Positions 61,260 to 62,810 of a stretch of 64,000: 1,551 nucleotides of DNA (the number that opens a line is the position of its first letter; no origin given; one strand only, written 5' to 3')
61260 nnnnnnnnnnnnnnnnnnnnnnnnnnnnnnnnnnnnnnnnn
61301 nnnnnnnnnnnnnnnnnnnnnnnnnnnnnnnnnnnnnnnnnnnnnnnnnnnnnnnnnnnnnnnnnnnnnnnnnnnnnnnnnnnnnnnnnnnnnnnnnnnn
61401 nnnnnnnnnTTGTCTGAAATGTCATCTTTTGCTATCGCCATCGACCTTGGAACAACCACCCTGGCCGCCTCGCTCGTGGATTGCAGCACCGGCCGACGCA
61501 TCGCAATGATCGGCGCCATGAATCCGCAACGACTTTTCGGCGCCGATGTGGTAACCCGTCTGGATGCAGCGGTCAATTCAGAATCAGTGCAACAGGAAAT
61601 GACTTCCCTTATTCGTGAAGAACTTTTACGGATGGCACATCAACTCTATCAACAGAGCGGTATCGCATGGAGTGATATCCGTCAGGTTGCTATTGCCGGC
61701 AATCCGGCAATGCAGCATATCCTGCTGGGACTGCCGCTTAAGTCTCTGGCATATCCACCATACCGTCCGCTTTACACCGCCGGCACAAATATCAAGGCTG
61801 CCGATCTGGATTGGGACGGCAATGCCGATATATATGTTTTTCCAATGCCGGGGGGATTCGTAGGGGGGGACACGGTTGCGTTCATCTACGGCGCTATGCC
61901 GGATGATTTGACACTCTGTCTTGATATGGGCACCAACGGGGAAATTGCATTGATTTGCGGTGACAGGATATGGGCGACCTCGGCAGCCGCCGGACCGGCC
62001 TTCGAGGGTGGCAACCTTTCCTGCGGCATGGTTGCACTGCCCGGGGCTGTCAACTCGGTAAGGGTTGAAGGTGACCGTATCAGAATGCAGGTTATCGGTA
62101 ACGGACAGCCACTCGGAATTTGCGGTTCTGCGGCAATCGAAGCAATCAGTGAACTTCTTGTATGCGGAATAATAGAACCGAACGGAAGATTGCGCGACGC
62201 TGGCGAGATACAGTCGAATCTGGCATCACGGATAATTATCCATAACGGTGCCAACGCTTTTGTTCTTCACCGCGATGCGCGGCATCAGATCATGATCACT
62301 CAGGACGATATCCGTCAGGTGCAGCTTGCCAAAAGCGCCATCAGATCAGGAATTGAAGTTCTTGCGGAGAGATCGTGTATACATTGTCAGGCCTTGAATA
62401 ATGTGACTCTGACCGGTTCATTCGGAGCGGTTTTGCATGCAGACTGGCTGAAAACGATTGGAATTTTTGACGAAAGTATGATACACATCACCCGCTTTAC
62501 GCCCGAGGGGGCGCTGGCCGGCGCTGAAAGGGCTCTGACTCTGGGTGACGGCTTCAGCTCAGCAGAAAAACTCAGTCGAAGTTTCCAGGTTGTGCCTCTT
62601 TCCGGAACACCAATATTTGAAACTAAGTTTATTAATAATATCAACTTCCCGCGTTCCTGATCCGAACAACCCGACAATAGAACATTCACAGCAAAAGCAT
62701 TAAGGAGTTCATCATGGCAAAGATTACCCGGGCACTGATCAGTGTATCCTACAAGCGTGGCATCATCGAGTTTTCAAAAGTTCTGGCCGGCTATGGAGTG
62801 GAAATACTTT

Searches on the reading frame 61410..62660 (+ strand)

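Call 13: search_protein_families(library=pfam, proteins=[window:61410-62660:+])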
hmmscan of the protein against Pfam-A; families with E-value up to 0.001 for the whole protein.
window:61410-62660:+ (416 aa): 2 families
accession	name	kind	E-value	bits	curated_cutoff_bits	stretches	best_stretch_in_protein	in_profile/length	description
PF14574.11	RACo_C_ter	-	1.5e-58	198.3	27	1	167-415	2-251/261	C-terminal domain of RACo the ASKHA domain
PF17651.6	Raco_middle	-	4.5e-41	140.7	26.8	1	7-160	1-156/163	RACo middle region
